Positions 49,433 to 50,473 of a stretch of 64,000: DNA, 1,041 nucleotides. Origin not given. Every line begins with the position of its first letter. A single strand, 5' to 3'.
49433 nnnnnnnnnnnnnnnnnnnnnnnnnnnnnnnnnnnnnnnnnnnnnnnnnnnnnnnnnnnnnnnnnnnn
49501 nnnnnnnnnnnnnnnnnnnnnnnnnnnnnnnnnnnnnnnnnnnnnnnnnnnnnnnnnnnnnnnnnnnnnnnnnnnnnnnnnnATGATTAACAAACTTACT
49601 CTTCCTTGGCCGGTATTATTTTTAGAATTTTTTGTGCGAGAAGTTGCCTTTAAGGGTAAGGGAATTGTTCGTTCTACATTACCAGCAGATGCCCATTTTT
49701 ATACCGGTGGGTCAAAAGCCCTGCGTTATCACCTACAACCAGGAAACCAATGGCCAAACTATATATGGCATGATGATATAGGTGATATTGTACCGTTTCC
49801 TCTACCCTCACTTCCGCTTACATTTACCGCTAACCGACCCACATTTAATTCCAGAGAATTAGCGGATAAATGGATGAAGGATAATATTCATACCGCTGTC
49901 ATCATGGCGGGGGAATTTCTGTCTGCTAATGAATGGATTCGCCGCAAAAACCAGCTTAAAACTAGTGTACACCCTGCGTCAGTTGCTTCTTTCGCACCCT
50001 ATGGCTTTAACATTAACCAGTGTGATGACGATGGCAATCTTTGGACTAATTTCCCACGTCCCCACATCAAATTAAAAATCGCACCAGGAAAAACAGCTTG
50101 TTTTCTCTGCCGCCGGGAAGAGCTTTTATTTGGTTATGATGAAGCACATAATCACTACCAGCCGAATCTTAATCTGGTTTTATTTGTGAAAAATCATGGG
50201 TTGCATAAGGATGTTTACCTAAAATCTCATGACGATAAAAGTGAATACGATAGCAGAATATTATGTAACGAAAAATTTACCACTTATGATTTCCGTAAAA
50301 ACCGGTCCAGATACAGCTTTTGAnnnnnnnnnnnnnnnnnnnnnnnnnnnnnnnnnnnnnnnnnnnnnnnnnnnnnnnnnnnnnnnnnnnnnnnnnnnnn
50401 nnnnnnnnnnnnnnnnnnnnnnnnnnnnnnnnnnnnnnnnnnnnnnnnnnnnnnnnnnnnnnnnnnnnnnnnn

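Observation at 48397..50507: AT-rich two-gene insert (membrane protein + soluble protein) between two paralogous RHH regulator genes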

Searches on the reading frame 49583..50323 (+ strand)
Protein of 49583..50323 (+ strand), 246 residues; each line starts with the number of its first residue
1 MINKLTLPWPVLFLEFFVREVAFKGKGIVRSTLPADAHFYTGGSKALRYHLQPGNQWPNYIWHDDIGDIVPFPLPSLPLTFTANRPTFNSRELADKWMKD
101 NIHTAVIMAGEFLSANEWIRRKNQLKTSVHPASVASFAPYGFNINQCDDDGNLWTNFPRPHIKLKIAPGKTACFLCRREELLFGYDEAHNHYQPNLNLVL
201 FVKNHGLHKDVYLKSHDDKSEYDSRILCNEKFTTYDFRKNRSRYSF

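Call 4: search_protein_families(proteins=[window:49583-50323:+], library=padloc, max_evalue=1)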
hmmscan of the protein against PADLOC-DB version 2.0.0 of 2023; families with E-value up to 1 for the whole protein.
window:49583-50323:+ (246 aa): 0 families

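Call 5: search_protein_families(proteins=[window:49583-50323:+], library=ncbifam, max_evalue=1)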
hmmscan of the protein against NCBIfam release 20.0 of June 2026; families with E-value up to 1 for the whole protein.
window:49583-50323:+ (246 aa): 0 families

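Call 9: profile_search(protein=window:49583-50323:+)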
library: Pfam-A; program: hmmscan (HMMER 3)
A. the first sequence (246 residues): domains with independent E <= 10: 0; with E <= 0.001: 0
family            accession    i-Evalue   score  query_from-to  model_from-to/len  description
(no Pfam family matches the first sequence, even at E <= 10)

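Call 17: find_homologous_proteins(query=window:49583-50323:+, max_evalue=0.001)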
Query window:49583-50323:+ (246 aa): 29 proteins with E <= 0.001 among 170 candidates.
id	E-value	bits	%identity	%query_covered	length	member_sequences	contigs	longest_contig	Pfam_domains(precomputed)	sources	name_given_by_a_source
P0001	1.1e-168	577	98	100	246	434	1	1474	-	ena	-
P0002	5.6e-149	513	88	99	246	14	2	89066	-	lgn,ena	-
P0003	4.4e-91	323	57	100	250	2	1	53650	-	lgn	-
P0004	1.1e-76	276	52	100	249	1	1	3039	-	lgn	-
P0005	7.6e-73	263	49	100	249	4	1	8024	-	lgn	-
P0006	1.5e-55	207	45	100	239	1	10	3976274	-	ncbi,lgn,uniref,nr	ncbi:Uncharacterised protein [Leminorella richardii]|uniref:Uncharacterized protein n=1 Tax=Leminore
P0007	1.4e-47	181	40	99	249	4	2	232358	-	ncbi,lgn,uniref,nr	ncbi:hypothetical protein I2492_15705 [Budviciaceae bacterium CWB-B4]|uniref:Uncharacterized protein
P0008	5.4e-39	152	40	99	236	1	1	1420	-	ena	-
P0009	2.0e-37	147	39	98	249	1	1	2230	-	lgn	-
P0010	1.0e-36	145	38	98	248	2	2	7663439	-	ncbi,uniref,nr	ncbi:hypothetical protein KTO58_21870 [Chitinophaga pendula]|uniref:hypothetical protein n=1 Tax=Chi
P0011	4.8e-36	143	39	98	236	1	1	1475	-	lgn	-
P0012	1.8e-35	141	35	97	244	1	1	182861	-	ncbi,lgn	ncbi:TPA: hypothetical protein ACKRTE_002673 [Providencia rettgeri]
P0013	2.4e-34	137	41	95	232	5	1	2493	-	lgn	-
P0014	5.4e-30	123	35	97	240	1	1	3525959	-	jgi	jgi:hypothetical protein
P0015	9.3e-26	109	35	98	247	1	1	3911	-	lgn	-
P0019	1.1e-24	105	34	98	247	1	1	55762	-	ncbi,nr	ncbi:MAG: hypothetical protein IT260_08480 [Saprospiraceae bacterium]|nr:hypothetical protein [Sapro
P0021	1.5e-24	105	34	96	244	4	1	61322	-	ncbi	-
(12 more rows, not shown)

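Call 19: find_encoding_contigs(protein=P0006, flank=10000, max_places=2)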
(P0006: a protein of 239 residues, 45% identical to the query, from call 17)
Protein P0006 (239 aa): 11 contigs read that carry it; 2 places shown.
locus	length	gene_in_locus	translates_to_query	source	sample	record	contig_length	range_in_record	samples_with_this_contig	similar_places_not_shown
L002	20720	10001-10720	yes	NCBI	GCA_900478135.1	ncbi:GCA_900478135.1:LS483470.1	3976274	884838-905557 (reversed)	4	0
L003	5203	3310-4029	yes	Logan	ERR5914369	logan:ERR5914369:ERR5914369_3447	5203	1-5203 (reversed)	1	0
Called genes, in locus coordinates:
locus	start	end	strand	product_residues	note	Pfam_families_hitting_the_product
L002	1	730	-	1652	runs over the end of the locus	PF17970:bMG1, PF21142:A2M_bMG2, PF11974:bMG3, PF01835:MG2, PF17972:bMG5, PF17962:bMG6, PF07703:A2M_BRD, PF07678:TED_complement, +3 more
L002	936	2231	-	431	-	PF12404:DUF3663, PF00883:Peptidase_M17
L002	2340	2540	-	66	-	PF04384:Fe-S_assembly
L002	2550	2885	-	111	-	PF00111:Fer2, PF13510:Fer2_4 (weak)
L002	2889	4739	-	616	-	PF00012:HSP70, PF06723:MreB_Mbl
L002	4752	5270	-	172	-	PF00226:DnaJ, PF07743:HSCB_C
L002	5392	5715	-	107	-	PF01521:Fe-S_biosyn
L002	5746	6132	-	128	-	PF01592:NifU_N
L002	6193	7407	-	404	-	PF00155:Aminotran_1_2, PF00266:Aminotran_5, PF01053:Cys_Met_Meta_PP (weak)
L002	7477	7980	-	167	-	PF02082:Rrf2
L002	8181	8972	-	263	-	PF00588:SpoU_methylase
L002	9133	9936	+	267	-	PF00459:Inositol_P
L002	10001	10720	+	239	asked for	-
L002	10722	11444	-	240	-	PF03009:GDPD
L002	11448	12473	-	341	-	PF03824:NicO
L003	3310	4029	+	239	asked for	-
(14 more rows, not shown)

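Call 20: find_encoding_contigs(protein=P0010, flank=10000, max_places=2)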
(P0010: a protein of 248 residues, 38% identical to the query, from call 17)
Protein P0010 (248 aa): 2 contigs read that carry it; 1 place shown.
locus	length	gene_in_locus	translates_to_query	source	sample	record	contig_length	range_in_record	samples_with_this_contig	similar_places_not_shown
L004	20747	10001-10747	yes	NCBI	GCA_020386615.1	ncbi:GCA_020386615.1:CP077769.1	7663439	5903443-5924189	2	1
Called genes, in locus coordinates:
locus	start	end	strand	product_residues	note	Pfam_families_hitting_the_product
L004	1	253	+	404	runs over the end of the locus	PF00326:Peptidase_S9 (faint), PF03583:LIP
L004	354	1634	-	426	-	PF02321:OEP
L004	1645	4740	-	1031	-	PF00873:ACR_tran, PF03176:MMPL (weak)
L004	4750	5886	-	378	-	PF25973:BSH_CzcB, PF25954:Beta-barrel_RND_2, PF25967:RND-MFP_C (weak), PF25975:CzcB_C, PF25989:YknX_C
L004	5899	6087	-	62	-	-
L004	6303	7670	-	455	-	PF00672:HAMP, PF00512:HisKA, PF02518:HATPase_c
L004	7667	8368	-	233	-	PF00072:Response_reg, PF00486:Trans_reg_C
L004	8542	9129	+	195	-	-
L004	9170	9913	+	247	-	PF09234:DUF1963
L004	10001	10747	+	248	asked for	-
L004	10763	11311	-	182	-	-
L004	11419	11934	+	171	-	-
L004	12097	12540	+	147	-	-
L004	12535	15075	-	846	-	PF25135:DUF7822 (weak), PF14903:WG_beta_rep, PF08238:Sel1 (weak)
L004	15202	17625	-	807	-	PF02129:Peptidase_S15 (faint), PF01738:DLH (faint), PF00326:Peptidase_S9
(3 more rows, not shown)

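Call 21: find_encoding_contigs(protein=P0003, flank=10000, max_places=2)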
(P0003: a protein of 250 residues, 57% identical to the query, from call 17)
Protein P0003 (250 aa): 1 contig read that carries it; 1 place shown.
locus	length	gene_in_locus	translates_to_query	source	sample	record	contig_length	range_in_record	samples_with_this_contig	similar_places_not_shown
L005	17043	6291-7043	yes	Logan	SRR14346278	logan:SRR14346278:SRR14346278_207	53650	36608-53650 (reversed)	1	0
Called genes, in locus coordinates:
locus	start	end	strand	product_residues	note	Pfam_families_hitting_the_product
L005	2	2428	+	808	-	?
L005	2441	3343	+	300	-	PF13534:Fer4_17 (faint), PF25160:LdpA_Fe-S-bd (faint), PF12838:Fer4_7 (weak), PF13187:Fer4_9 (weak), PF13237:Fer4_10, PF13247:Fer4_11, PF14697:Fer4_21, PF09163:Form-deh_trans, +3 more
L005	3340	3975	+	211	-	PF01292:Ni_hydr_CYTB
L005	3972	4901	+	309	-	PF04216:FdhE_N, PF24859:FdhE_central, PF24860:FdhE_C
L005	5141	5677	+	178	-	-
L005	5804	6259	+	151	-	-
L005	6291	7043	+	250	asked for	-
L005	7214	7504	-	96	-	PF13560:HTH_31 (weak), PF01381:HTH_3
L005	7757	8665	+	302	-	PF00135:COesterase (faint), PF20434:BD-FAE, PF07859:Abhydrolase_3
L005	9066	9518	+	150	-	PF01381:HTH_3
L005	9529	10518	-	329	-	PF00583:Acetyltransf_1, PF13673:Acetyltransf_10, PF13508:Acetyltransf_7, PF09500:YiiD_C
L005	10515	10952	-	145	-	PF02580:Tyr_Deacylase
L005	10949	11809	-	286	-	PF03631:Virul_fac_BrkB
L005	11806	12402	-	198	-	PF00702:Hydrolase, PF13419:HAD_2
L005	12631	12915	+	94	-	-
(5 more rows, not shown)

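Call 25: find_encoding_contigs(protein=P0007, flank=8000, max_places=1)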
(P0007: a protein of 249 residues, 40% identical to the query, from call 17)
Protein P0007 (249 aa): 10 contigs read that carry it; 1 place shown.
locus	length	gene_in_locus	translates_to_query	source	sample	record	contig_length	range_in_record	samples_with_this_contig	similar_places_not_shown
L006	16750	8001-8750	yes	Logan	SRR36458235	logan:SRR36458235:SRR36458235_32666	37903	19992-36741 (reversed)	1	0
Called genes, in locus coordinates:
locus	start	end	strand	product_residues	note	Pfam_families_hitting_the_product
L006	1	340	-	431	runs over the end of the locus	PF12404:DUF3663, PF00883:Peptidase_M17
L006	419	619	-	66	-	PF04384:Fe-S_assembly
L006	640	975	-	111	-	PF00111:Fer2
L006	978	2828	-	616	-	PF00012:HSP70, PF06723:MreB_Mbl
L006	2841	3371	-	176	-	PF00226:DnaJ, PF07743:HSCB_C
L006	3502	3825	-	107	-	PF01521:Fe-S_biosyn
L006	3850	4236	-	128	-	PF01592:NifU_N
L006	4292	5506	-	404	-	PF00266:Aminotran_5, PF01053:Cys_Met_Meta_PP (weak), PF01212:Beta_elim_lyase (weak)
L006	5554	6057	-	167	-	PF02082:Rrf2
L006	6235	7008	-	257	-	PF00588:SpoU_methylase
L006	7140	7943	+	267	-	PF00459:Inositol_P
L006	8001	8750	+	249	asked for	-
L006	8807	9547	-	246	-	PF03009:GDPD, PF13653:GDPD_2 (faint)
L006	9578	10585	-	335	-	PF03824:NicO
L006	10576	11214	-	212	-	PF06226:DUF1007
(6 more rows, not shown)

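Call 26: find_encoding_contigs(protein=P0021, flank=8000, max_places=1)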
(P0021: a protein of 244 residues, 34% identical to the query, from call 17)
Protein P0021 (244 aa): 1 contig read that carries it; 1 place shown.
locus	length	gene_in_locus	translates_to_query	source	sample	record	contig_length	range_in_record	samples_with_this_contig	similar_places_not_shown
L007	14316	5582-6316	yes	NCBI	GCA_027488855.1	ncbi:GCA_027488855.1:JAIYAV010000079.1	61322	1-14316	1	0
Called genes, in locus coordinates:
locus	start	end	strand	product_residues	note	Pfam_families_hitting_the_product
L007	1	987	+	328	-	?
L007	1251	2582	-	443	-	PF00270:DEAD, PF04851:ResIII, PF00271:Helicase_C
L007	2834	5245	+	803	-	PF00144:Beta-lactamase, PF04794:YdjC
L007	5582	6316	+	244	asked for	-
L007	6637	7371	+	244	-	PF14106:DUF4279 (weak)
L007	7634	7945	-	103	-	-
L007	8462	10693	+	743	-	PF01839:FG-GAP (faint), PF13517:FG-GAP_3, PF18962:Por_Secre_tail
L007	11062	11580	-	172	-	-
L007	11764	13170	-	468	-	PF02784:Orn_Arg_deC_N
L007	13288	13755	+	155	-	PF01503:PRA-PH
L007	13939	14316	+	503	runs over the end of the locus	PF04389:Peptidase_M28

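Call 27: find_encoding_contigs(protein=P0012, flank=8000, max_places=1)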
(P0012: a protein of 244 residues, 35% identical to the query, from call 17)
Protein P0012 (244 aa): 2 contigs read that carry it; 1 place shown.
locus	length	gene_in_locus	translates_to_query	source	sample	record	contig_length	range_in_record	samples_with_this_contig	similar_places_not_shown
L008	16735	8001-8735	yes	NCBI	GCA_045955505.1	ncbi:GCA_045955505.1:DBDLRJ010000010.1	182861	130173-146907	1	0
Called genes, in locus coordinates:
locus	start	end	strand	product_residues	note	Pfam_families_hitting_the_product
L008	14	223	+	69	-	PF07338:YdgH_BhsA-like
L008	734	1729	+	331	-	PF01207:Dus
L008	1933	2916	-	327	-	PF08240:ADH_N, PF00107:ADH_zinc_N, PF13602:ADH_zinc_N_2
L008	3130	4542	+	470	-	PF00772:DnaB, PF03796:DnaB_C, PF13481:AAA_25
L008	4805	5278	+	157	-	PF27700:Uncharacterised_IM_YidI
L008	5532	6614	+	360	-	PF01168:Ala_racemase_N, PF00842:Ala_racemase_C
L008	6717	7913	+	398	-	PF00155:Aminotran_1_2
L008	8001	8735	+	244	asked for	-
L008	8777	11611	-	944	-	PF00005:ABC_tran (faint), PF02463:SMC_N (faint), PF13191:AAA_16 (faint), PF13555:AAA_29 (faint), PF20703:nSTAND1 (faint), PF17760:UvrA_inter, PF17755:UvrA_DNA-bind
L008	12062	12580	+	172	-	PF00436:SSB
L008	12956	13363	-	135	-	PF12833:HTH_18, PF00165:HTH_AraC (weak)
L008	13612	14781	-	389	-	PF07690:MFS_1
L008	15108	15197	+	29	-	PF08049:IlvB_leader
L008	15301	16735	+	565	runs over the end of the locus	PF02776:TPP_enzyme_N, PF00205:TPP_enzyme_M, PF02775:TPP_enzyme_C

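Call 31: predict_structure(alignment_id=A1)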
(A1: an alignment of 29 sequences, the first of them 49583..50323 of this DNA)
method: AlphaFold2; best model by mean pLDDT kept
length: 246 residues; sequences in the alignment: 29
mean_pLDDT: 84.2   pTM: 0.86
mean pLDDT of the five models: 84.2, 81.7, 80.6, 78.5, 77.9
residues with pLDDT >= 90: 123; 70-90: 77; 50-70: 38; < 50: 8
segments of 3 or more residues with pLDDT < 50: 241-246
pLDDT, mean of each block of 10 residues (from residue 1): 88 96 75 79 85 63 63 78 91 94 95 86 91 93 96 94 96 91 58 85 97 81 85 87 39
secondary structure, 60 per line:
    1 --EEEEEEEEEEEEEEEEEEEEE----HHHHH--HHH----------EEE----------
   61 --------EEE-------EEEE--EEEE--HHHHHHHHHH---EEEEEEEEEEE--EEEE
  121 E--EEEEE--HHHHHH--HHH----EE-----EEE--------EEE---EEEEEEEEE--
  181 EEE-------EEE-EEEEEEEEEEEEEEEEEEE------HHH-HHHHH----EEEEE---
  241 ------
elements in order: E3-23 H28-32 E48-50 E69-71 E79-82 E85-88 H91-100 E104-114 E117-121 E124-128 H131-136 E153-155 E164-166 E170-178 E181-183 E191-193 E195-213 H224-228 E233-237

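Call 39: fold_search(model_id=the predicted structure, library=afdb50)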
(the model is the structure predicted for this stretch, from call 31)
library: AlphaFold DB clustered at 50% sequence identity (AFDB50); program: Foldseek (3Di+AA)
matches with E <= 10: 351; with E <= 0.001: 45
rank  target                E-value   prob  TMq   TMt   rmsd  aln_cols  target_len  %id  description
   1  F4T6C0                2.7e-45  1.00  0.86  0.86   4.8       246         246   99  Uncharacterized protein [Escherichia coli M605]
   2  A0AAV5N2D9            1.4e-32  1.00  0.88  0.87   2.6       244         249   51  Uncharacterized protein [Leminorella grimontii]
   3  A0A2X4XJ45            1.2e-27  1.00  0.79  0.81   3.7       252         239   45  Uncharacterized protein [Leminorella richardii]
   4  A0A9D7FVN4            1.7e-27  1.00  0.83  0.82   3.3       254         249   39  Uncharacterized protein [Limnobaculum xujianqingii]
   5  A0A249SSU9            4.5e-24  1.00  0.80  0.79   3.0       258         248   34  Uncharacterized protein
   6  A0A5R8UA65            1.8e-22  1.00  0.73  0.72   6.0       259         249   37  Uncharacterized protein
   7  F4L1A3                2.9e-22  1.00  0.78  0.78   5.4       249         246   31  Uncharacterized protein [Haliscomenobacter hydrossis (strain ATCC 27775 / DSM 1100 / LMG 10767 / O)]
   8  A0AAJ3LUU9            1.0e-21  1.00  0.76  0.75   4.4       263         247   31  Uncharacterized protein [Proteus hauseri ATCC 700826]
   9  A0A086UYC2            2.0e-21  1.00  0.54  0.87   3.3       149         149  100  Uncharacterized protein [Escherichia coli]
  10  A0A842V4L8            4.3e-19  1.00  0.76  0.75   3.7       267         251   25  Uncharacterized protein
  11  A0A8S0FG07            9.5e-14  1.00  0.22  0.40  22.0       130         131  100  Uncharacterized protein [Escherichia coli]
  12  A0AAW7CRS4            1.7e-08  1.00  0.50  0.61   4.6       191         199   28  Uncharacterized protein [Proteus faecis]
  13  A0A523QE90            2.1e-08  1.00  0.41  0.45   9.1       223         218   10  Uncharacterized protein
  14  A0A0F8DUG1            2.5e-08  1.00  0.34  0.42  11.1       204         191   10  Uncharacterized protein [Methanosarcina mazei]
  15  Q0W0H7                8.8e-08  1.00  0.41  0.52   6.7       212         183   13  Uncharacterized protein [Methanocella arvoryzae (strain DSM 22066 / NBRC 105507 / MRE50)]
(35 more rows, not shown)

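Call 42: search_protein_families(proteins=[window:49583-50323:+], library=phrogs, max_evalue=1)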
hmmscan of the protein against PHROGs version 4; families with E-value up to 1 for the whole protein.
window:49583-50323:+ (246 aa): 1 family
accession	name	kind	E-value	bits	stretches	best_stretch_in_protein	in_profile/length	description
phrog_11035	-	unknown function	0.37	12.2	0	87-107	46-66/85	-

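Call 43: search_solved_structures(query=A1, max_evalue=10)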
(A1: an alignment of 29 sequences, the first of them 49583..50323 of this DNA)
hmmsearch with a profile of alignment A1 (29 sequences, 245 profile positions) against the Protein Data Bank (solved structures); distinct sequences matched with E-value up to 10: 0.

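Call 45: find_related_loci(query=A1, collection=genome_contigs, flank=8000)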
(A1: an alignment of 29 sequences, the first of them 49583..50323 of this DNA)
Query A1 (246 aa) in genome_contigs; peptide patterns used: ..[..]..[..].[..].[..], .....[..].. (x = any residue, [..] = any of these).
90 stretches matched a pattern; 12 encode a relative of the query (tblastn E <= 1e-3); 12 distinct loci.
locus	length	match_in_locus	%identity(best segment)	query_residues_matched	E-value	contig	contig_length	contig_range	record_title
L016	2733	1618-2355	100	1-246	0e+0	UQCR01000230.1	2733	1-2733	uncultured Robinsoniella sp. isolate UMGS151 genome assembly, contig: NODE_3974_length_2733_cov_7.50411, whole genome sh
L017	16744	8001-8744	49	2-246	4e-78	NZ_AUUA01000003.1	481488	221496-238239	Leminorella grimontii ATCC 33999 = DSM 5078 G544DRAFT_scaffold00003.3_C, whole genome shotgun sequence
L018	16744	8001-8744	38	1-246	7e-53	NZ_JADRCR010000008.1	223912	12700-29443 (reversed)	Limnobaculum allomyrinae strain BWR-B9 contig8, whole genome shotgun sequence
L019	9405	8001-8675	40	1-240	8e-41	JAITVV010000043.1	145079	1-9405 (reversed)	MAG: Prevotella sp. isolate TD116_bin59 k119_1636145, whole genome shotgun sequence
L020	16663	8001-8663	37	11-246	4e-38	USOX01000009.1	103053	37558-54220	uncultured Dysgonomonas sp. isolate UMGS1938 genome assembly, contig: NODE_66_length_103053_cov_105.402793, whole genome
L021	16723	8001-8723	36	2-238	2e-37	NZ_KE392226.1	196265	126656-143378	Leminorella grimontii ATCC 33999 = DSM 5078 G544DRAFT_scaffold00006.6, whole genome shotgun sequence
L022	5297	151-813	38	5-240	6e-37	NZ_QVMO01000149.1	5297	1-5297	Dysgonomonas sp. 521 scaffold150_size5297, whole genome shotgun sequence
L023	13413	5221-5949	35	2-244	6e-33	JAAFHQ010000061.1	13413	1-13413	MAG: Chitinophagales bacterium isolate bin81.metabat.ball.237 WN_Chitinophagales_8_scaffold_61, whole genome shotgun seq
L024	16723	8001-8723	33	2-244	5e-32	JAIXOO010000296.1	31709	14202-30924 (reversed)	MAG: Saprospiraceae bacterium isolate C1_MAG_00026 C1_MAG_00026_000000000071, whole genome shotgun sequence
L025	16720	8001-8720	34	3-244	2e-31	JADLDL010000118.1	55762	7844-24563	MAG: Saprospiraceae bacterium isolate SJ275 c_000000359606, whole genome shotgun sequence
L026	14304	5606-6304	34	10-244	9e-31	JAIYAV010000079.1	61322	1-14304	MAG: Saprospiraceae bacterium isolate E1_MAG_00014 pond_E1_MAG_00014_000000000392, whole genome shotgun sequence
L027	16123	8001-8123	63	3-42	3e-11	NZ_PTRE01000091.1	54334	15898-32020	Escherichia sp. MOD1-EC7003 MOD1-EC7003_91_length_54334_cov_132, whole genome shotgun sequence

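Call 47: profile_search(alignment_id=A1)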
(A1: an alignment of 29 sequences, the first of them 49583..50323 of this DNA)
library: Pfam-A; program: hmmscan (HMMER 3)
A. the first sequence (246 residues): domains with independent E <= 10: 0; with E <= 0.001: 0
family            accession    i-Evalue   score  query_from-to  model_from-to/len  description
(no Pfam family matches the first sequence, even at E <= 10)
B. every sequence of the alignment scanned on its own (29 sequences): families by number of members that match
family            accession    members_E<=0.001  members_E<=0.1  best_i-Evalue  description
(no member matches any Pfam family at E <= 0.1)

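Call 81: search_dna_similar(query=window:49583-50323:+, collection=plasmids, mode=protein, max_evalue=0.001, max_rows=20)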
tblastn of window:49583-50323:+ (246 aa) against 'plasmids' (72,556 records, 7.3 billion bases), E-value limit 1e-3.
Records with a match: 1; places in all: 1; records where one place covers at least 80% of the query: 1.
Best place of each record, by identity: <60% 1.
By first word of the organism name: Escherichia 1.
By predicted mobility (MOB-suite, as given by PLSDB): non-mobilizable 1.
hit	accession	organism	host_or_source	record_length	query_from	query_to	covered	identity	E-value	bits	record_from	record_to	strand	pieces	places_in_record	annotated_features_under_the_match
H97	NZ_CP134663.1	Escherichia coli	Larus michahellis,bacteria,cloaca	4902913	1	238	97%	36.1%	4e-32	130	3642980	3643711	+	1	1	none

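Call 83: get_annotated_region(hit=H97, flank=7000)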
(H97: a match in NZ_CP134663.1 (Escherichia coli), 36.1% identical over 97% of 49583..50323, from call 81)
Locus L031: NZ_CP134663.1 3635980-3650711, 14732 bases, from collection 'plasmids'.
description: Escherichia coli strain 64A:C plasmid unnamed1, complete sequence
organism: Escherichia coli (NCBI taxid 562)
taxonomy: Bacteria; Pseudomonadota; Gammaproteobacteria; Enterobacterales; Enterobacteriaceae; Escherichia; Escherichia coli
host: -; source: Larus michahellis,bacteria,cloaca; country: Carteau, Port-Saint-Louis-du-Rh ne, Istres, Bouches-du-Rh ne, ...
typing (MOB-suite, as given by PLSDB): non-mobilizable
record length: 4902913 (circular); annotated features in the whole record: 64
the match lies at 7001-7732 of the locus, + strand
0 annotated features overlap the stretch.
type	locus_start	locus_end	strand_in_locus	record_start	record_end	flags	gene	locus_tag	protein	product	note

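Call 86: find_related_loci(query=A1, collection=viral_contigs, flank=8000)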
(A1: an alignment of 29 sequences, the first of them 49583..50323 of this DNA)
Query A1 (246 aa) in viral_contigs; peptide patterns used: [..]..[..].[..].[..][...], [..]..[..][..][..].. (x = any residue, [..] = any of these).
197 stretches matched a pattern, but none encodes a relative of the query by tblastn (E <= 1e-3).
